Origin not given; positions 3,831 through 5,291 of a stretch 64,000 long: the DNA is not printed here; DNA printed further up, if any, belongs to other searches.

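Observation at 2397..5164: A 2.76-kb serine-recombinase mini-element splits an ABC binding-protein gene; precise excision would rebuild the ORF in frame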

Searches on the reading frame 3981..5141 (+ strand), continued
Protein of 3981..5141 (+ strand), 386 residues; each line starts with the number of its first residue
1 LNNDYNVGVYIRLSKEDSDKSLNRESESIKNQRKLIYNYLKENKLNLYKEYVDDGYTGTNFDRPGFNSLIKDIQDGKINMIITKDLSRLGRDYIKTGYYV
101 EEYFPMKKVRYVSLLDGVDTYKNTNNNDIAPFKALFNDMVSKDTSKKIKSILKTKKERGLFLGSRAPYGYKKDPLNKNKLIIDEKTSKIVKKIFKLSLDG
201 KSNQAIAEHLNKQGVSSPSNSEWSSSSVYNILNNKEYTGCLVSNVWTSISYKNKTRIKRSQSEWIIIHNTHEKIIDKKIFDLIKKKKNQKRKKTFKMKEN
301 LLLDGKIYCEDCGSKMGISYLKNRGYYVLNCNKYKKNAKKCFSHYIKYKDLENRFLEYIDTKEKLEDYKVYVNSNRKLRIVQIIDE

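Call 31: search_protein_families(library=ncbifam, proteins=[window:3981-5141:+, L007:4890-5645:-, L007:4109-4906:-, L001:3650-4198:+, L001:4937-6469:+, L001:6521-7012:+, L001:3208-3480:-], max_evalue=0.001)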
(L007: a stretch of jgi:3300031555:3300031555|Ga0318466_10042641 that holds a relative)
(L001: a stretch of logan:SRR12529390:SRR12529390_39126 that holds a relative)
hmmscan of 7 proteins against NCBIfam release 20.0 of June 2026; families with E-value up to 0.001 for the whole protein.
window:3981-5141:+ (386 aa): 6 families
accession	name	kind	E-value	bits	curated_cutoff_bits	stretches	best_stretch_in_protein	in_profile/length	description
NF047343.1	SCCmet_CcrB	equivalog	8.6e-28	97.3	900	1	6-323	8-316/542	cassette chromosome recombinase CcrB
NF041201.1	recomb_XisF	equivalog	2e-27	96.2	375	1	57-357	40-351/465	fdxN element excision recombinase XisF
NF047347.1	SCCmet_CcrC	equivalog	4.1e-27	94.9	900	1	7-333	5-324/558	cassette chromosome recombinase CcrC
NF047344.1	SCCmet_CcrA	equivalog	1.8e-14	53.8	700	1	26-375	15-335/442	cassette chromosome recombinase CcrA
NF049883.1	resolv_YneB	equivalog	1.3e-05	24.7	175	1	9-95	4-84/211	YneB family resolvase-like protein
NF033518.0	transpos_IS607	equivalog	5.5e-05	22.8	110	1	7-95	56-139/187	IS607 family transposase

L007:4890-5645:- (251 aa): 189 families (the best 25 are shown)
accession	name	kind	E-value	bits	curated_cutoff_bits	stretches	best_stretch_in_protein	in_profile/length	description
TIGR03265.1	PhnT2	equivalog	1.1e-56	192.7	457.7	1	4-207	3-210/353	putative 2-aminoethylphosphonate ABC transporter ATP-binding protein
NF040729.1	ABC_ATP_SaoA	equivalog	5.6e-56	189.7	360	1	6-219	2-220/248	ABC transporter ATP-binding protein SaoA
TIGR01186.1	proV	subfamily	4.4e-55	187.3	326.6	1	19-206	3-204/363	betaine/proline/choline family ABC transporter ATP-binding protein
TIGR01184.1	ntrCD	subfamily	9.8e-53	179.1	291.8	1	25-241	1-222/230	nitrate ABC transporter ATP-binding protein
NF043075.1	MMSYN1_0197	equivalog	2.5e-51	174.6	550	1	5-207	2-208/341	spermidine/putrescine ABC transporter ATP-binding protein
NF006987.0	PRK09452.1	equivalog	5.2e-51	173.5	482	1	2-207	14-223/378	spermidine/putrescine ABC transporter ATP-binding protein PotA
TIGR00968.1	3a0106s01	subfamily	4.7e-49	167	342.75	1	7-207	2-206/237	sulfate ABC transporter ATP-binding protein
TIGR01187.1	potA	subfamily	1.4e-46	159.1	355.6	1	40-207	1-176/325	polyamine ABC transporter ATP-binding protein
NF008653.0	PRK11650.1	subfamily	3e-46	158.1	432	1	5-211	3-214/357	sn-glycerol-3-phosphate ABC transporter ATP-binding protein UgpC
NF008421.0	PRK11248.1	equivalog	4.4e-46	157.5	357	1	10-213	3-210/255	taurine ABC transporter ATP-binding subunit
NF040933.2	ABC_arch_GlcV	equivalog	1.2e-45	155.9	450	1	6-207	3-217/357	glucose ABC transporter ATP-binding protein GlcV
NF008233.0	PRK11000.1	equivalog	1.3e-45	155.8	568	1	7-206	5-208/369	maltose/maltodextrin ABC transporter ATP-binding protein MalK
NF040840.2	tungstate_WtpC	equivalog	2e-45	155.6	440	1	6-207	2-206/347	tungstate ABC transporter ATP-binding protein WtpC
TIGR03415.1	ABC_choXWV_ATP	equivalog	1.1e-43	149.6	483.75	2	75-205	108-238/382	choline ABC transporter ATP-binding protein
NF008420.0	PRK11247.1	equivalog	9.4e-43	146.2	395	1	6-207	13-209/257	aliphatic sulfonates ABC transporter ATP-binding protein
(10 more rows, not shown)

L007:4109-4906:- (265 aa): 6 families
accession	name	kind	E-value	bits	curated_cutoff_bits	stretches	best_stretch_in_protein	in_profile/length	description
NF040733.1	ABC_perm_U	equivalog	2.5e-22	79.6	295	1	19-262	4-246/251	ABC transporter permease subunit SaoP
NF007545.0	PRK10160.1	equivalog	4.5e-18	65.6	342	1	17-261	21-267/275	taurine ABC transporter permease TauC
NF008470.0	PRK11365.1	equivalog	3.8e-17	62.6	347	1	18-250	6-238/263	aliphatic sulfonate ABC transporter permease SsuC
TIGR01183.1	ntrB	equivalog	1.6e-14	54.1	209.05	1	70-249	15-194/202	nitrate ABC transporter permease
TIGR03416.1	ABC_choXWV_perm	equivalog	2.1e-06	27.4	363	1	29-247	41-260/267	choline ABC transporter permease subunit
TIGR01097.1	PhnE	equivalog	0.00034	20.2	216.7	1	66-246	57-237/252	phosphonate ABC transporter, permease protein PhnE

L001:3650-4198:+ (182 aa): 10 families
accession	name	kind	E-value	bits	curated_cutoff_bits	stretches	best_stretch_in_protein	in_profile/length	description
NF001368.0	PRK00277.1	subfamily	2.8e-55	187.3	249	1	16-182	29-195/203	ATP-dependent Clp protease proteolytic subunit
NF009205.0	PRK12553.1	subfamily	3.9e-52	176.9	228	1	13-182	31-202/211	ATP-dependent Clp protease proteolytic subunit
TIGR00493.1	clpP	equivalog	2.5e-48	164.4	308.6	1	16-182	24-190/192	ATP-dependent Clp endopeptidase proteolytic subunit ClpP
NF011091.0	PRK14514.1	equivalog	7.3e-44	150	361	1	16-182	51-217/221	ATP-dependent Clp endopeptidase proteolytic subunit ClpP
NF009203.0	PRK12551.1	equivalog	3e-38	131.5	359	1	15-182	21-188/196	ATP-dependent Clp protease proteolytic subunit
NF011090.0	PRK14513.1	equivalog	3.1e-38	131.6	347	1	15-181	23-189/201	ATP-dependent Clp protease proteolytic subunit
NF011089.0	PRK14512.1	equivalog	2e-37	128.9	251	1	15-181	24-190/200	ATP-dependent Clp protease proteolytic subunit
NF009204.0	PRK12552.1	equivalog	7.7e-28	97.4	263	1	9-182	21-212/225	ATP-dependent Clp protease proteolytic subunit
NF045542.1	Clp_rel_HeadMat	equivalog_domain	1.8e-25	89.8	120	1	22-181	3-165/165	head maturation protease, ClpP-related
NF045540.1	scaf_prot_MCP1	exception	2.4e-25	89.3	475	1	32-181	16-160/652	ClpP-like prohead protease/major capsid protein fusion protein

L001:4937-6469:+ (510 aa): 7 families
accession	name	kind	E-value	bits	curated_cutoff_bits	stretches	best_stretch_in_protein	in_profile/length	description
NF047343.1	SCCmet_CcrB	equivalog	1.2e-56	192.5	900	1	3-411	6-403/542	cassette chromosome recombinase CcrB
NF047347.1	SCCmet_CcrC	equivalog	1.1e-46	159.5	900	1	6-456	5-463/558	cassette chromosome recombinase CcrC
NF041201.1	recomb_XisF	equivalog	2.7e-44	151.9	375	1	9-491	4-464/465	fdxN element excision recombinase XisF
NF047344.1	SCCmet_CcrA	equivalog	2e-28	99.7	700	1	4-489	2-421/442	cassette chromosome recombinase CcrA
NF049883.1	resolv_YneB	equivalog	5.4e-17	61.9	175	1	6-214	2-197/211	YneB family resolvase-like protein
NF009949.0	PRK13413.1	equivalog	8.7e-17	61.5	272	1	9-168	5-151/203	master DNA invertase Mpi family serine-type recombinase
NF033518.0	transpos_IS607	equivalog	3e-08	33.4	110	1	6-92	56-137/187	IS607 family transposase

L001:6521-7012:+ (163 aa): 0 families

L001:3208-3480:- (90 aa): 0 families

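Call 66: find_encoding_contigs(protein=P0175, flank=7000, max_places=3)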
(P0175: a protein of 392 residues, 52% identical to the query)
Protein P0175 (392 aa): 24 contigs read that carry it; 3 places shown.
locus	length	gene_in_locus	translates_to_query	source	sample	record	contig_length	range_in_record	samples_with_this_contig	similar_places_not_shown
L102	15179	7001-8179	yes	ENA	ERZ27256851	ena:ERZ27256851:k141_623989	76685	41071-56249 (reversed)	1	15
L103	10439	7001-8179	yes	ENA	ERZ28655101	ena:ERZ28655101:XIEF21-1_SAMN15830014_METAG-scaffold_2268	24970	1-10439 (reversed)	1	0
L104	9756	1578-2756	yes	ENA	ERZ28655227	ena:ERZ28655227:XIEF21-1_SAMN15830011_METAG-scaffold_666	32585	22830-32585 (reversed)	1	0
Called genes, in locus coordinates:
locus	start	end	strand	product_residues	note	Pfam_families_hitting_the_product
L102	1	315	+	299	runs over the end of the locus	PF18075:FtsX_ECD, PF02687:FtsX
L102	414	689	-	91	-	PF13560:HTH_31, PF12844:HTH_19, PF01381:HTH_3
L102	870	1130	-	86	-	PF04026:SpoVG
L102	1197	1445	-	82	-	PF06257:VEG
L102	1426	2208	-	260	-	PF05582:Peptidase_U57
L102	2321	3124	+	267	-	-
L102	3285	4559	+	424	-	PF13173:AAA_14, PF13635:DUF4143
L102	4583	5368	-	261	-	PF00528:BPD_transp_1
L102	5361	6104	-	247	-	PF00005:ABC_tran, PF13304:AAA_21 (faint)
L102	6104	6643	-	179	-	-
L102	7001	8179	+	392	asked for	PF00239:Resolvase, PF07508:Recombinase, PF13408:Zn_ribbon_recom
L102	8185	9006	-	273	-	PF01551:Peptidase_M23, PF12200:DUF3597 (weak)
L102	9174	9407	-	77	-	PF09084:NMT1 (weak)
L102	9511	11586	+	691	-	PF00580:UvrD-helicase, PF01443:Viral_helicase1 (faint), PF13245:AAA_19, PF13604:AAA_30 (faint), PF13087:AAA_12 (faint), PF13361:UvrD_C, PF13538:UvrD_C_2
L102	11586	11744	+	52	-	-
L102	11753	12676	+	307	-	PF00483:NTP_transferase, PF12804:NTP_transf_3 (weak)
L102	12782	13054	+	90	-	PF00216:Bac_DNA_binding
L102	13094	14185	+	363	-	PF01743:PolyA_pol, PF12627:PolyA_pol_RNAbd, PF13735:tRNA_NucTran2_2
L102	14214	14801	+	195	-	-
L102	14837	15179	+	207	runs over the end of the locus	PF21984:DnaD_N, PF07261:DnaB_2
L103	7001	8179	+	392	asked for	PF00239:Resolvase, PF07508:Recombinase, PF13408:Zn_ribbon_recom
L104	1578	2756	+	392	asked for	PF00239:Resolvase, PF07508:Recombinase, PF13408:Zn_ribbon_recom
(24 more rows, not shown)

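Call 67: find_encoding_contigs(protein=P0155, flank=7000, max_places=2)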
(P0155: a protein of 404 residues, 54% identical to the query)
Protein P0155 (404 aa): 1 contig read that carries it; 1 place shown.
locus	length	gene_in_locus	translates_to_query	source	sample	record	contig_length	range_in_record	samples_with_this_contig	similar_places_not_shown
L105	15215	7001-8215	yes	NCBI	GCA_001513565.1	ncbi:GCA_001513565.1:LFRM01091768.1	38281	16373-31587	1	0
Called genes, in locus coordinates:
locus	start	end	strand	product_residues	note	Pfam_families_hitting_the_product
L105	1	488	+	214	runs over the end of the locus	PF00005:ABC_tran, PF13304:AAA_21 (faint)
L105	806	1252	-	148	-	-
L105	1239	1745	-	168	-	PF01381:HTH_3, PF12844:HTH_19, PF13443:HTH_26 (weak), PF13560:HTH_31 (weak)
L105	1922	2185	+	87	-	-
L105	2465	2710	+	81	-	-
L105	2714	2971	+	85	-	PF13730:HTH_36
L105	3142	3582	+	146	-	-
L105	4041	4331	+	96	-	-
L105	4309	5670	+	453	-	-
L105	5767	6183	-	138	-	PF01637:ATPase_2 (weak), PF00005:ABC_tran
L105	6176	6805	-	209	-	PF09084:NMT1, PF13379:NMT1_2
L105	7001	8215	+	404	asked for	PF00239:Resolvase, PF07508:Recombinase, PF13408:Zn_ribbon_recom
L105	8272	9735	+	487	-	PF03323:GerA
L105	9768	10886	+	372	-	-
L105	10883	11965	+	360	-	PF03845:Spore_permease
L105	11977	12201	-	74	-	-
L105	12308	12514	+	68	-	-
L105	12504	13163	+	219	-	PF02661:Fic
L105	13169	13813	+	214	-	-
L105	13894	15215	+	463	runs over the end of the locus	PF00580:UvrD-helicase, PF13087:AAA_12 (faint), PF13361:UvrD_C, PF13538:UvrD_C_2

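Call 71: find_related_loci(query=P0139, collection=viral_contigs, flank=10000)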
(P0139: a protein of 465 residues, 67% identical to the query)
Query P0139 (465 aa) in viral_contigs; peptide patterns used: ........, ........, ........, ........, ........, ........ (x = any residue, [..] = any of these).
77 stretches matched a pattern, but none encodes a relative of the query by tblastn (E <= 1e-3).

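Call 72: find_related_loci(query=P0163, collection=viral_contigs, flank=10000)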
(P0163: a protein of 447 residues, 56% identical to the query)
Query P0163 (447 aa) in viral_contigs; peptide patterns used: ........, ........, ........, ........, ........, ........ (x = any residue, [..] = any of these).
2 stretches matched a pattern, but none encodes a relative of the query by tblastn (E <= 1e-3).

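Call 73: find_related_loci(query=A3, collection=viral_contigs, flank=10000)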
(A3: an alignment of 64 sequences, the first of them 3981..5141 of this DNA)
Query A3 (386 aa) in viral_contigs; peptide patterns used: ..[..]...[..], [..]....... (x = any residue, [..] = any of these).
600 stretches matched a pattern (row limit reached: there are more); 467 encode a relative of the query (tblastn E <= 1e-3); the best 80 are kept; 80 distinct loci.
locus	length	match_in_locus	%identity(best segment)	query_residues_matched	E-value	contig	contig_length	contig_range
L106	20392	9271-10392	44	4-360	3e-100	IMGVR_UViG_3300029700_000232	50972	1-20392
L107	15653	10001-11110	42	4-359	1e-98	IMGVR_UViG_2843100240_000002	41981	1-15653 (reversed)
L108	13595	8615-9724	42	4-359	1e-98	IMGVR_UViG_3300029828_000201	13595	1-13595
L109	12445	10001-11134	46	4-376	1e-98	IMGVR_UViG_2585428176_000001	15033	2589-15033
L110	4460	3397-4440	43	4-339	3e-97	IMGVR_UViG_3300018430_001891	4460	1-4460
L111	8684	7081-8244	40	4-382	3e-96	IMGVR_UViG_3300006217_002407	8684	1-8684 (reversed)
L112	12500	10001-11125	44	2-359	2e-94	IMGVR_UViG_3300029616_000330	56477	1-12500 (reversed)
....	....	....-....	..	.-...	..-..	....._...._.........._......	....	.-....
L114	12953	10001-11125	44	2-359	2e-93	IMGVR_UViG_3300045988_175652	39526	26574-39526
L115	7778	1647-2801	42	4-366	1e-92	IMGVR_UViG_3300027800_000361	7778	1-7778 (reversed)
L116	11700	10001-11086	42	5-353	1e-92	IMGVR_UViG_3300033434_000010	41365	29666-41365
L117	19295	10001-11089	41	2-348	2e-92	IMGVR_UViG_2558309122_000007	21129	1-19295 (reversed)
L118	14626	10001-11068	43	5-347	3e-92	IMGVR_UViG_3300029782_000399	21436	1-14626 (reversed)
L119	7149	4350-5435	41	5-351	1e-90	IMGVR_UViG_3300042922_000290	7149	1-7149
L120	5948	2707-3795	38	4-359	5e-90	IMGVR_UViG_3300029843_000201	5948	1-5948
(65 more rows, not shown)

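Call 74: predict_structure(alignment_id=A3)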
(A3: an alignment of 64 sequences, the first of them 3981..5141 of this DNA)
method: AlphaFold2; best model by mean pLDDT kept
length: 386 residues; sequences in the alignment: 64
mean_pLDDT: 81.7   pTM: 0.52
mean pLDDT of the five models: 81.7, 81.4, 80.9, 80.8, 79.6
residues with pLDDT >= 90: 174; 70-90: 124; 50-70: 55; < 50: 33
segments of 3 or more residues with pLDDT < 50: 58-60, 94-98, 124-141
pLDDT, mean of each block of 10 residues (from residue 1): 78 67 66 92 94 64 81 93 75 52 78 83 51 45 56 76 89 92 98 97 96 94 94 96 84 79 91 97 88 65 92 91 90 83 88 87 76 91 74
secondary structure, 60 per line:
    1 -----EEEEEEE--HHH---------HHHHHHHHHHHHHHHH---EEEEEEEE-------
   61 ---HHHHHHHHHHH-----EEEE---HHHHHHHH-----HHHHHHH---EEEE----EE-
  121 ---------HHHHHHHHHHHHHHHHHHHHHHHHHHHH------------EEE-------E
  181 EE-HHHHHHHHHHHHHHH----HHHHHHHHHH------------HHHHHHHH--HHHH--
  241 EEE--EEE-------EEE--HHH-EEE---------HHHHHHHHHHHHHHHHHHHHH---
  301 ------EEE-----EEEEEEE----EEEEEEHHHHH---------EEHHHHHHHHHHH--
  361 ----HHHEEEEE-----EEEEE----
elements in order: E6-12 H27-42 E46-53 H64-74 E80-83 H87-94 H100-106 E110-113 H130-157 E170-172 E180-182 H184-198 H203-212 H225-232 H235-238 E241-243 E246-248 E256-258 E265-267 H277-297 E307-309 E315-321 E326-331 H332-336 H348-358 E368-372 E378-382

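Call 76: search_dna_similar(query=window:3981-5141:+, collection=plasmids, mode=protein, max_rows=12)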
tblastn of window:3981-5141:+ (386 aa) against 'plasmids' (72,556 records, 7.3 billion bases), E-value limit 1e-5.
Records with a match: 164; places in all: 188; records where one place covers at least 80% of the query: 38.
Best place of each record, by identity: <60% 164.
By first word of the organism name: Ralstonia 54; Bacillus 14; Enterococcus 11; Subdoligranulum 10; Priestia 7; Campylobacter 5; Paraclostridium 5; Klebsiella 4; Clostridioides 4; Paracoccus 4; and 32 more.
By predicted mobility (MOB-suite, as given by PLSDB): non-mobilizable 79; mobilizable 59; conjugative 26.
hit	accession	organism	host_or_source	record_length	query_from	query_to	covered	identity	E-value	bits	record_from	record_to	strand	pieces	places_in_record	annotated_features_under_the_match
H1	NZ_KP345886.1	Enterococcus faecium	-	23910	2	319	82%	40.2%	4e-56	205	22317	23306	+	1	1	tndX: site-specific resolvase TndX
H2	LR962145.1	Enterococcus faecalis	-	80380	2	319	82%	40.2%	4e-56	205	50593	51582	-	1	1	none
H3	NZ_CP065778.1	Enterococcus faecium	Homo sapiens,Rectal swab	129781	2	319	82%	40.2%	4e-56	205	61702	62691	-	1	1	tndX: site-specific resolvase TndX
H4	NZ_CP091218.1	Enterococcus faecium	Homo sapiens,whole organism,fecal sample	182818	2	319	82%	40.2%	4e-56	205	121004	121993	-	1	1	tndX: site-specific resolvase TndX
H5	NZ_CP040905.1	Enterococcus faecium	retail chicken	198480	2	319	82%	40.2%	4e-56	205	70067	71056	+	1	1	tndX: site-specific resolvase TndX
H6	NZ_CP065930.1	Enterococcus faecium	Homo sapiens,cell culture,rectal swab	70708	5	316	81%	40.8%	6e-57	207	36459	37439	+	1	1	recombinase family protein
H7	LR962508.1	Enterococcus faecalis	-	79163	5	316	81%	40.2%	1e-56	206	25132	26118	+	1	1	none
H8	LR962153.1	Enterococcus faecalis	-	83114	5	316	81%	40.2%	1e-56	206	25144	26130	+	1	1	none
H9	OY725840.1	Subdoligranulum variabile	-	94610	5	356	91%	35.5%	3e-44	171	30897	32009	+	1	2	record has no annotation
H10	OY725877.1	Subdoligranulum variabile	-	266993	5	324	83%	38.1%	4e-53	196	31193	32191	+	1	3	none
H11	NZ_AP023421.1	Pusillibacter faecalis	Homo sapiens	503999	5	324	83%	37.8%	7e-53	196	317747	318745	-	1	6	recombinase family protein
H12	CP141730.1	Oscillospiraceae bacterium MB08-C2-2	pure culture,feces of black soldier fly ...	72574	7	356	91%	34.1%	2e-40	159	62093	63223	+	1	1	recombinase family protein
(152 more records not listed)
